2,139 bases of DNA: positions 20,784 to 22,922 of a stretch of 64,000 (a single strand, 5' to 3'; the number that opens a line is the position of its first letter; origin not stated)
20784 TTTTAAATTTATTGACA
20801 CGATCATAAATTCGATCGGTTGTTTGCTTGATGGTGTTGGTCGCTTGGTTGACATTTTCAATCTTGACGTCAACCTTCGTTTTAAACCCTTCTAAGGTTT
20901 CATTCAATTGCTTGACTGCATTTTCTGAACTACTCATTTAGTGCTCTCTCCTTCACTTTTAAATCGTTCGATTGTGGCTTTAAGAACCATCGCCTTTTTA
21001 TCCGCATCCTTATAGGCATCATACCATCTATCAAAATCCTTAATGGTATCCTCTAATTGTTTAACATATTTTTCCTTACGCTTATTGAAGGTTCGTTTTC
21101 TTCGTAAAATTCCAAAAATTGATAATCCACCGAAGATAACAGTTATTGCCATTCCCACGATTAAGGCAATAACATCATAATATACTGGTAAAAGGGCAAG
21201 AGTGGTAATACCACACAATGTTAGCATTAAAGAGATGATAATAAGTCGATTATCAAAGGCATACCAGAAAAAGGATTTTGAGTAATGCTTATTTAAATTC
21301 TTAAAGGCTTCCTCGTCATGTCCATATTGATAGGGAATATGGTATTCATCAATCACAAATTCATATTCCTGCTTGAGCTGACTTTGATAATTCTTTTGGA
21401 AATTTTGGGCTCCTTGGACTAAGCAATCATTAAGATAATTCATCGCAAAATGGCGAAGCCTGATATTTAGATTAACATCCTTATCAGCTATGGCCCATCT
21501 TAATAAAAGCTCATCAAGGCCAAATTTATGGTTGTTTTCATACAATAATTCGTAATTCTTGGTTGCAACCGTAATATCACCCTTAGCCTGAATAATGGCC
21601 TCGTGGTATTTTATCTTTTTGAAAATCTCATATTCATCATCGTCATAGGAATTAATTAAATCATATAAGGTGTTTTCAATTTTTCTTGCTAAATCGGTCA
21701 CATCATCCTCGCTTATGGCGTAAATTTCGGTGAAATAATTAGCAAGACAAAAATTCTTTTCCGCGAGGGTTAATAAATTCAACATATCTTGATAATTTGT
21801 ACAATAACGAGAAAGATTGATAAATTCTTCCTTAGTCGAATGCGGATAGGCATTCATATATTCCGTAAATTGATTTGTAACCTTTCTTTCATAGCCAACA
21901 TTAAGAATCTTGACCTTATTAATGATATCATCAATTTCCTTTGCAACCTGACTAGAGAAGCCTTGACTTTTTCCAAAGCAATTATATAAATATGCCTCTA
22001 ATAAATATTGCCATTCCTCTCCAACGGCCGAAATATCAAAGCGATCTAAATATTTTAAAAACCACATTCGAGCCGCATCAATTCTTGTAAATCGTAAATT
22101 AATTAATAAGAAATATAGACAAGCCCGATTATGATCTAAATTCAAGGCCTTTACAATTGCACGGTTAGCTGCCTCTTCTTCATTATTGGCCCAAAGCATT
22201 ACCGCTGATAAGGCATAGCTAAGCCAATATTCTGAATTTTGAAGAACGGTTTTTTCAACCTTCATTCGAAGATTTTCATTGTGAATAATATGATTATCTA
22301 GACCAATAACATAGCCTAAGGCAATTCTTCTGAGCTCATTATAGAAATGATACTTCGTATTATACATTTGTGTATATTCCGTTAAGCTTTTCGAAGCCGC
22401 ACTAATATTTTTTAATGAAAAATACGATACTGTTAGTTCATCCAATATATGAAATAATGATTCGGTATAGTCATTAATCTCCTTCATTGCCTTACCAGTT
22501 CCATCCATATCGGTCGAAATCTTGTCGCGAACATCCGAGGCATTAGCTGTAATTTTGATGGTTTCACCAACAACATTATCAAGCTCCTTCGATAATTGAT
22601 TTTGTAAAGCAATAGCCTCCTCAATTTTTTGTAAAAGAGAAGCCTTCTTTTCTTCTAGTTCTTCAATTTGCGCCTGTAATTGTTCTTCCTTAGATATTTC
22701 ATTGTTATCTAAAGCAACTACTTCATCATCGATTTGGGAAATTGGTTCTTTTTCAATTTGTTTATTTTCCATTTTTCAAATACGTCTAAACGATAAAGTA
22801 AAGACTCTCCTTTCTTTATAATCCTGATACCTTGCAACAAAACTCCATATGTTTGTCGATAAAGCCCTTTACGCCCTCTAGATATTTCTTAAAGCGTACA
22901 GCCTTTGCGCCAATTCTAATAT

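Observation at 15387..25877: Seven-gene operon: Zn-ribbon/TIR protein, three paralogous coiled-coil 2-TM proteins, two small proteins and a Ycf46-like AAA+ ATPase - candidate undescribed conflict/defence system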

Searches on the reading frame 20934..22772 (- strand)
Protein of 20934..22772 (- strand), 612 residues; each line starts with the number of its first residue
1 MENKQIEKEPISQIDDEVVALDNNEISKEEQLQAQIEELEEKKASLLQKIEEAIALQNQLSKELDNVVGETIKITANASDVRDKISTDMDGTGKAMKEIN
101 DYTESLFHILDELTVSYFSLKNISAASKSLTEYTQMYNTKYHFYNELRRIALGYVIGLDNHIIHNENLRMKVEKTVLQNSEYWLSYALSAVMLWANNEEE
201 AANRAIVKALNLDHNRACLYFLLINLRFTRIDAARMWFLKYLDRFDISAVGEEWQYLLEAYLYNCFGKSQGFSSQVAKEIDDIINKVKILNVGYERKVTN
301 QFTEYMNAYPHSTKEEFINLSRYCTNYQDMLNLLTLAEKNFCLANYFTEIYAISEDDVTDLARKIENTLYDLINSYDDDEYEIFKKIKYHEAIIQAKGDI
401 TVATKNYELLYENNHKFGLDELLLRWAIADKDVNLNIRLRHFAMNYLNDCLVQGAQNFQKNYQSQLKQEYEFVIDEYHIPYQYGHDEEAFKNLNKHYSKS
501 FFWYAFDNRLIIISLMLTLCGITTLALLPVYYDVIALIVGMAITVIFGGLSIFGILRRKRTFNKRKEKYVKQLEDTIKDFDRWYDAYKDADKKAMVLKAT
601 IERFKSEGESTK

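Call 3: search_protein_families(library=pfam, proteins=[window:20934-22772:-], max_evalue=0.1)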
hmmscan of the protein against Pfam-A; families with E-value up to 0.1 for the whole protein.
window:20934-22772:- (612 aa): 5 families
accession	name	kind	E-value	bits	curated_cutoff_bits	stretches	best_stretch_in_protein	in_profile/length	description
PF16454.10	PI3K_P85_iSH2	-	0.018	15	31.5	1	28-102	89-159/161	Phosphatidylinositol 3-kinase regulatory subunit P85 inter-SH2 domain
PF13333.12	rve_2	-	0.022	15.3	22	0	104-140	1-37/56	Integrase core domain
PF20993.2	CENPH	-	0.029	14.9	27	0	22-94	72-145/175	CENPH protein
PF06305.16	LapA_dom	-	0.057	13.8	28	1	535-577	25-63/64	Lipopolysaccharide assembly protein A domain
PF01944.22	SpoIIM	-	0.069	13.5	26.9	0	487-547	32-88/163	Stage II sporulation protein M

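Call 4: search_protein_families(library=padloc, proteins=[window:20934-22772:-], max_evalue=0.1)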
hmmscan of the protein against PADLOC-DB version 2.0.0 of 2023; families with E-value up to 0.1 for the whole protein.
window:20934-22772:- (612 aa): 3 families
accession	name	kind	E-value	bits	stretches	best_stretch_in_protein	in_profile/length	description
PDLC04093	SIR2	-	0.0005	17.2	1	273-413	34-165/395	-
PDLC03841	LeoBC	-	0.00094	16.4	1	13-92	372-453/601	-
PDLC00601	ZorA1|ZorA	-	0.0011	15.8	1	13-101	450-538/699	MotA/ExbB/TolQ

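Call 5: search_protein_families(library=ncbifam, proteins=[window:20934-22772:-], max_evalue=0.1)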
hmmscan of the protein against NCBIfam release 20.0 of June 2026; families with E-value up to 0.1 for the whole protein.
window:20934-22772:- (612 aa): 1 family
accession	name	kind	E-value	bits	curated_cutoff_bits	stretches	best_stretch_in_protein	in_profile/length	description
NF041035.1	Rad50_Halo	equivalog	0.023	13.1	1000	1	9-116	290-396/883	DNA double-strand break repair ATPase Rad50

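Call 14: find_homologous_proteins(query=A1, max_evalue=0.001)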
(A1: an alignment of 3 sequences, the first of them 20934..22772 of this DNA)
Query A1 (3 sequences) (612 aa, profile of the alignment): 272 proteins with E <= 0.001 among 8000 candidates; the best 120 are listed.
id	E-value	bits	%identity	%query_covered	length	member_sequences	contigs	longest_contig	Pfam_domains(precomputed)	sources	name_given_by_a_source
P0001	1.2e-262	891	95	100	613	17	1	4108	-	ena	-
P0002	2.5e-199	682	71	95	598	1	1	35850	-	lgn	-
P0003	1.5e-195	669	65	100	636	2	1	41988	-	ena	-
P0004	4.0e-177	608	59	99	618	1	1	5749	-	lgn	-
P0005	6.0e-171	588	59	100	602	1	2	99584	-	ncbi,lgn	-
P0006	1.1e-126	442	37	92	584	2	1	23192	-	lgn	-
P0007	2.2e-125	437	36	91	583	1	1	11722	-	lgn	-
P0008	1.2e-124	435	40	90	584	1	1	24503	-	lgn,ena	-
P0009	3.4e-124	434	39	89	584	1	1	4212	-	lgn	-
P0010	9.6e-124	432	37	91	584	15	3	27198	-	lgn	-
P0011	1.0e-123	432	38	90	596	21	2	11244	-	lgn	-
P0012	2.7e-123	431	37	92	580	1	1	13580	-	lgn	-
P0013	2.9e-123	430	37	89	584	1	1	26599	-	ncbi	-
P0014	3.0e-123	430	38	91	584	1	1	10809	-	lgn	-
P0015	4.4e-123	430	39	92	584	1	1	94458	-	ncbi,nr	ncbi:MAG: hypothetical protein K5871_03495 [Lachnospiraceae bacterium]|nr:hypothetical protein [Lach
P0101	2.6e-117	411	39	82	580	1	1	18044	-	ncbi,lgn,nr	ncbi:MAG: hypothetical protein NTZ74_09410 [Chloroflexi bacterium]|nr:hypothetical protein [Chlorofl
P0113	3.2e-116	407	39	87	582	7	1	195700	-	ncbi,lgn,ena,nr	ncbi:MAG: hypothetical protein J1F23_06025 [Oscillospiraceae bacterium]|nr:hypothetical protein [Osc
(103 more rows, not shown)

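Call 15: find_encoding_contigs(protein=P0015, flank=10000, max_places=2)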
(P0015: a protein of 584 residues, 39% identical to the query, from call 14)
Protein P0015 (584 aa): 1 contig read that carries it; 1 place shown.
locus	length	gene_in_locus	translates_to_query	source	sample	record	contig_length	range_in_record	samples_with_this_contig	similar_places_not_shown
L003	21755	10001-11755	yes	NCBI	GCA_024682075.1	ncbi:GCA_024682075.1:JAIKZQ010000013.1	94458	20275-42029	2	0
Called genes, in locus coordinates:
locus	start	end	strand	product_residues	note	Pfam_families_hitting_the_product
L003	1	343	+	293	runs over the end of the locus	PF00515:TPR_1 (faint)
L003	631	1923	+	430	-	PF13421:Band_7_1, PF01145:Band_7, PF17032:Zn_ribbon_15 (faint), PF12773:DZR, PF13240:Zn_Ribbon_1 (faint), PF13248:Zn_ribbon_3 (weak)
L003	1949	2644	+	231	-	-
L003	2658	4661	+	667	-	-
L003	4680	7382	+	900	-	PF05872:HerA_C (faint)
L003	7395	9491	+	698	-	-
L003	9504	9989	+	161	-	-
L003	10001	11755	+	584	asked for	-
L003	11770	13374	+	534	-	-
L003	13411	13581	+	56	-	-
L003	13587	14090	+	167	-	-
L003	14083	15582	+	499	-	PF00004:AAA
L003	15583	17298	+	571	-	-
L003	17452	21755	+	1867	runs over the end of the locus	PF13424:TPR_12 (faint), PF01637:ATPase_2 (weak)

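Call 16: find_encoding_contigs(protein=P0113, flank=10000, max_places=2)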
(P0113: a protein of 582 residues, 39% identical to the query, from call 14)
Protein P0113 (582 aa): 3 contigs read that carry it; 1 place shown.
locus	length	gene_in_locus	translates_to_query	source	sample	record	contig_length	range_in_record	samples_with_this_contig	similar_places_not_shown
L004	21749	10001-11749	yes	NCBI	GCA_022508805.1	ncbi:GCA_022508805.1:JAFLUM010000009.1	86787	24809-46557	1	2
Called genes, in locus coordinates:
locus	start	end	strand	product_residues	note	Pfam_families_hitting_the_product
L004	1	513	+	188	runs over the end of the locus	PF00440:TetR_N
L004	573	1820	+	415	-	PF13421:Band_7_1, PF12773:DZR, PF13240:Zn_Ribbon_1 (weak), PF13248:Zn_ribbon_3 (faint), PF18912:DZR_2 (faint), PF12773:DZR (weak), PF13240:Zn_Ribbon_1 (weak)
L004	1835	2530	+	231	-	-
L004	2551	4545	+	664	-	-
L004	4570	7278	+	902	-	PF01935:DUF87 (faint), PF05872:HerA_C (faint)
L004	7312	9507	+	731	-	-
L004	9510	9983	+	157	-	-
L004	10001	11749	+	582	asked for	-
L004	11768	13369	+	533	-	-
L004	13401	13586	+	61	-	-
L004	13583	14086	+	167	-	-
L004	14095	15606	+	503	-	PF00004:AAA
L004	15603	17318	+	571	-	-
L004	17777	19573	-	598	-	PF20586:DUF6788 (weak), PF13173:AAA_14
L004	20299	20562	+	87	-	-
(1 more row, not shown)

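Call 17: find_encoding_contigs(protein=P0101, flank=10000, max_places=2)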
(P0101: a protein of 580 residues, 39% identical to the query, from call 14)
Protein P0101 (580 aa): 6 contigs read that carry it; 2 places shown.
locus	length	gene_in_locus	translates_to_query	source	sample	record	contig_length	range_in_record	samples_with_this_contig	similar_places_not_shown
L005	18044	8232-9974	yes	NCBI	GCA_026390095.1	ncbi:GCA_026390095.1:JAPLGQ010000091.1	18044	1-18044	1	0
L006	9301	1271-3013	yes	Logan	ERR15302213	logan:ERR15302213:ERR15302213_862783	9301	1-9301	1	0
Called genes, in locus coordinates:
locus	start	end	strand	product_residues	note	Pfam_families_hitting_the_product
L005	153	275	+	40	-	PF12773:DZR, PF13240:Zn_Ribbon_1 (weak)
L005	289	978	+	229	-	-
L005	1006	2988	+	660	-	-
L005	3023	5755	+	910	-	-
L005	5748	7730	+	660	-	-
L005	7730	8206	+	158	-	-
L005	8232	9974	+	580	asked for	-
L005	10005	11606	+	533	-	-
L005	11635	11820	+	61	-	-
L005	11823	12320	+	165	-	-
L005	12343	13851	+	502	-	PF00004:AAA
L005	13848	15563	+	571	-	-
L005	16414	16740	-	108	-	-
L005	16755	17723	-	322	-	PF01464:SLT (faint)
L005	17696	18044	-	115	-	?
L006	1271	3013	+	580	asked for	-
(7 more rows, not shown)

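Call 19: search_protein_families(library=pfam, proteins=[L003:631-1923:+, L003:1949-2644:+, L003:2658-4661:+, L003:4680-7382:+, L003:7395-9491:+, L003:9504-9989:+, L003:13587-14090:+], max_evalue=0.1)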
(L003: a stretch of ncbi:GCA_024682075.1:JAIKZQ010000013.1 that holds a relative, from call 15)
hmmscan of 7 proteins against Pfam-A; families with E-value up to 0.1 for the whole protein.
L003:631-1923:+ (430 aa): 11 families
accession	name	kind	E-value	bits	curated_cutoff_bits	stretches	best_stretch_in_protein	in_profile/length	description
PF13421.11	Band_7_1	-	1e-28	100.9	24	1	29-228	15-207/211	SPFH domain-Band 7 family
PF12773.13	DZR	-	1.2e-11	45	27.3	1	381-426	1-45/45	Double zinc ribbon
PF01145.31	Band_7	-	2.3e-10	41.3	23.6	1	32-234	2-165/176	SPFH domain / Band 7 family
PF13248.11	Zn_ribbon_3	-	1.7e-09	37.2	27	2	381-401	5-25/26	zinc-ribbon domain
PF13240.11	Zn_Ribbon_1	-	9.1e-09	35.3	25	2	380-401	1-22/23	zinc-ribbon domain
PF17032.10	Zn_ribbon_15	-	4.2e-06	27.9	28.9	1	406-426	53-73/73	zinc-ribbon family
PF18912.6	DZR_2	-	0.00036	20.7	27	1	381-425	10-55/56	Double zinc ribbon domain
PF24460.1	DUF7575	-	0.0082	15.9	28.5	0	407-427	5-25/28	Domain of unknown function (DUF7575)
PF14803.11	Zn_ribbon_Nudix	-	0.009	16.4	25.6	0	379-389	1-11/34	Nudix N-terminal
PF21349.2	RUBY_RBDX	-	0.029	14.3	26.5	1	407-429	2-26/30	Rubrerythrin, rubredoxin-like domain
PF20721.2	C19orf12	-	0.076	13.2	30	0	240-281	28-72/163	C19orf12-like protein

L003:1949-2644:+ (231 aa): 0 families

L003:2658-4661:+ (667 aa): 2 families
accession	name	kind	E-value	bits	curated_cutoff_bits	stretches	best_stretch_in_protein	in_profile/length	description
PF21798.2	DUF6878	-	0.057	13.8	24.3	0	149-192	19-62/128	Family of unknown function (DUF6878)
PF08271.17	Zn_Ribbon_TF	-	0.064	13.2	29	0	12-37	6-32/43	TFIIB zinc-binding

L003:4680-7382:+ (900 aa): 8 families
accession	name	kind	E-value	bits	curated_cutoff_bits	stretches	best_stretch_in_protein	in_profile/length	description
PF05872.18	HerA_C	-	1.3e-06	27.8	22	1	620-748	237-363/502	Helicase HerA-like C-terminal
PF01935.23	DUF87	-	0.0027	18.3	23.2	1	400-618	12-214/220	Helicase HerA, central domain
PF04851.21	ResIII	-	0.0072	16.7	22.5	0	410-450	23-64/164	Type III restriction enzyme, res subunit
PF00004.35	AAA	-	0.015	16.2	21.2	0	640-711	58-129/131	ATPase family associated with various cellular activities (AAA)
PF10412.15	TrwB_AAD_bind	-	0.018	14.4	20.5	0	401-433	4-38/387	Type IV secretion-system coupling protein DNA-binding domain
PF06745.19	ATPase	-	0.019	14.8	26.6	0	394-433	6-42/231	KaiC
PF13401.12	AAA_22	-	0.061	14.1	27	0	411-435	6-30/130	AAA domain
PF01580.24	FtsK_SpoIIIE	-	0.091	12.6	24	0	406-431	35-60/221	FtsK/SpoIIIE family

L003:7395-9491:+ (698 aa): 1 family
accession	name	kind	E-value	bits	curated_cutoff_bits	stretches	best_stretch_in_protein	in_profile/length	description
PF07867.16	DUF1654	-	0.06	13.5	27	0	352-371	44-63/70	Protein of unknown function (DUF1654)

L003:9504-9989:+ (161 aa): 1 family
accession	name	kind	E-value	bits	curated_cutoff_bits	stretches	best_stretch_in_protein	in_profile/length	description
PF09201.16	SRX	-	0.097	13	29.9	0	74-115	11-54/148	SRX, signal recognition particle receptor alpha subunit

L003:13587-14090:+ (167 aa): 0 families
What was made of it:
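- On PspA / ESCRT-III superfamily: No Pfam hit in any protein (calls 3, 19).
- The first gene of the 9/12-gene cassette has the YdjI architecture: soluble Band_7_1 SPFH, low-complexity linker and C-terminal Zn ribbon (call 19).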

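Call 20: search_protein_families(library=padloc, proteins=[L003:631-1923:+, L003:1949-2644:+, L003:2658-4661:+, L003:4680-7382:+, L003:7395-9491:+, L003:9504-9989:+, L003:13587-14090:+], max_evalue=0.1)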
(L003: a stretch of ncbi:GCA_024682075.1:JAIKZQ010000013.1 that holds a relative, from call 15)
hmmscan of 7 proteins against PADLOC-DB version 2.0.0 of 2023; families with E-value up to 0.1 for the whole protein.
L003:631-1923:+ (430 aa): 0 families

L003:1949-2644:+ (231 aa): 0 families

L003:2658-4661:+ (667 aa): 1 family
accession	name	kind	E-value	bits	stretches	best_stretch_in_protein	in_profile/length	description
PDLC02466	BrxB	-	0.012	13.5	1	61-175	73-177/185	BrxB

L003:4680-7382:+ (900 aa): 10 families
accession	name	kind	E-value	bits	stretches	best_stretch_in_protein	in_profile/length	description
PDLC04140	mad8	-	5.9e-16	56.9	1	411-755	28-295/314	mads_8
PDLC04105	HerA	-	3.8e-12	43.6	1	637-746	415-522/576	-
PDLC04097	HerA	-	1.6e-10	38.2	1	570-746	406-579/618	-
PDLC04103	HerA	-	5.6e-10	36.2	1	642-748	443-545/579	-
PDLC04100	HerA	-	9.5e-09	32.5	1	569-749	373-544/580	-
PDLC04104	HerA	-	1.8e-08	31.5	1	635-746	215-323/379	-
PDLC01055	HerA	-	2.3e-08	31.3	1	599-716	382-483/532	Type III coevolved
PDLC04106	HerA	-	2.4e-07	27.7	1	638-730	509-598/667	-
PDLC02185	HerA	-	1e-06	25.8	1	615-745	422-547/585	-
PDLC04098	HerA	-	3.4e-05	20.6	1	635-724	522-610/686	-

L003:7395-9491:+ (698 aa): 0 families

L003:9504-9989:+ (161 aa): 0 families

L003:13587-14090:+ (167 aa): 0 families

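Call 28: find_related_loci(query=A2, collection=genome_contigs, flank=10000)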
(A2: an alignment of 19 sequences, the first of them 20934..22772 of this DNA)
Query A2 (612 aa) in genome_contigs; peptide patterns used: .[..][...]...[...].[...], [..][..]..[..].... (x = any residue, [..] = any of these).
283 stretches matched a pattern; 99 encode a relative of the query (tblastn E <= 1e-3); the best 80 are kept; 80 distinct loci.
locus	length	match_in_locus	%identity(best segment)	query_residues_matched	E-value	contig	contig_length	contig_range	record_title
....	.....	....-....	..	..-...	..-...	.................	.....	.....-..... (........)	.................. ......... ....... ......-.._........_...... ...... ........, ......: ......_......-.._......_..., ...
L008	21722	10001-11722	38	25-604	9e-125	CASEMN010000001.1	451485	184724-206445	uncultured Oscillospiraceae bacterium isolate O76_L3_328328_idba_bin.61 genome assembly, contig: O76_L3_328328_idba_bin.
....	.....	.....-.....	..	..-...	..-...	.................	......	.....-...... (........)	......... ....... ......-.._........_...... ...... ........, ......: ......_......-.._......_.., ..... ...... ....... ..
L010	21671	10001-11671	39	31-593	3e-121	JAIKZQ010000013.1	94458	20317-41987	MAG: Lachnospiraceae bacterium isolate RUI511 k141_7250239_flag=0_multi=29.8856_len=94458, whole genome shotgun sequence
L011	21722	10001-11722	37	25-604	6e-121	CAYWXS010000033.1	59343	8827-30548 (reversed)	MAG TPA_asm: uncultured Anaerolinea sp. isolate SRP284006_co1_157 genome assembly, contig: NODE_639_length_59343_cov_10.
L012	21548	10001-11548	39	89-604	9e-120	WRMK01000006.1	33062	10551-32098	MAG: Oscillospiraceae bacterium isolate Th196P3bin75 Ga0099364_10001975, whole genome shotgun sequence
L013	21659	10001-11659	37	59-610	1e-119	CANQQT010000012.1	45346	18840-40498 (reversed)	MAG: uncultured Clostridia bacterium isolate Lapin-008__bin73 genome assembly, contig: Lapin-008__NODE_998_length_45346_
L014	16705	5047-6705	37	54-604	3e-119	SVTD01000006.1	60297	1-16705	MAG: Oscillospiraceae bacterium isolate SIG686 NODE_12036_length_60297_cov_2.778378, whole genome shotgun sequence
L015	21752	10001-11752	36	29-604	1e-118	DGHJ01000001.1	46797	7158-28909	MAG TPA_asm: Oscillospiraceae bacterium UBA3851 UBA3851_contig_25605, whole genome shotgun sequence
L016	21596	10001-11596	39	74-604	3e-118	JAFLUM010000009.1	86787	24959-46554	MAG: Oscillospiraceae bacterium isolate HAN079 Seq9, whole genome shotgun sequence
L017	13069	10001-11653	39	44-593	3e-118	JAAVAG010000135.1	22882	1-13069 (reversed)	MAG: Lachnospiraceae bacterium isolate Mgla_MAG_15-bin_15 c_000000072589, whole genome shotgun sequence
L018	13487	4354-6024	37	49-604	3e-118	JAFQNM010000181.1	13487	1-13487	MAG: Clostridia bacterium isolate RGIG1980 Goat_Cecum.Co__c1846695, whole genome shotgun sequence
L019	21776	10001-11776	36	25-609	5e-118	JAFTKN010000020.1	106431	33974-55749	MAG: Clostridia bacterium isolate RGIG3902 Roe_deer_Cecum-2__c1767, whole genome shotgun sequence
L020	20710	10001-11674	38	37-593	2e-117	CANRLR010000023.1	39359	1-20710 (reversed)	MAG: uncultured Lachnospiraceae bacterium isolate Lapin-011__bin5 genome assembly, contig: Lapin-011__NODE_896_length_39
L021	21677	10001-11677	38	49-606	1e-116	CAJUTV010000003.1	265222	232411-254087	MAG TPA_asm: uncultured Lachnospira sp. isolate MGBC164289 genome assembly, contig: MGBC164289.3, whole genome shotgun s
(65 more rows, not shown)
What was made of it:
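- About 99 of 185,579 species genomes (call 28). It occurs in non-spore-formers such as Bifidobacterium, Eggerthellaceae and Anaeroplasma (call 28).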

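Call 43: predict_structure(alignment_id=A3)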
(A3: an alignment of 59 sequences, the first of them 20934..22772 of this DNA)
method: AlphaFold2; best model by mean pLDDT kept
length: 612 residues; sequences in the alignment: 59
mean_pLDDT: 82.2   pTM: 0.60
mean pLDDT of the five models: 82.2, 81.4, 79.4, 78.3, 76.5
residues with pLDDT >= 90: 168; 70-90: 376; 50-70: 38; < 50: 30
segments of 3 or more residues with pLDDT < 50: 1-9, 11-25, 608-612
pLDDT, mean of each block of 10 residues (from residue 1): 42 41 46 74 85 86 80 74 73 78 85 88 94 91 86 68 74 80 90 86 92 91 87 91 82 82 83 88 85 85 91 89 92 94 91 69 82 86 91 91 87 67 82 72 90 94 91 87 86 83 78 85 81 80 86 84 86 92 94 93 68 35
secondary structure, 60 per line:
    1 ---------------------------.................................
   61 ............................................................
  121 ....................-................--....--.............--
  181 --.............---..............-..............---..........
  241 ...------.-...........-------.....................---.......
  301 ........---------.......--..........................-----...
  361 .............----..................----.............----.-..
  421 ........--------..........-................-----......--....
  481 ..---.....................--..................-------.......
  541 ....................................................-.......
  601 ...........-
elements in order: H28-140 H142-157 H160-163 H166-178 H183-195 H199-212 H214-227 H231-243 H252-262 H270-290 H294-308 H318-323 H327-352 H358-373 H378-395 H400-412 H419-428 H437-446 H448-463 E469-474 E477-482 H486-506 H509-526 H534-592 H594-611
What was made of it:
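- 20934..22772 (-): Gene 2, 612 aa, paralogue A: coiled coil, TPR-like helical domain, beta-hairpin, TM hairpin, C-terminal helix. AlphaFold2 pLDDT 82 (call 43).
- Paralogue model (call 43).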
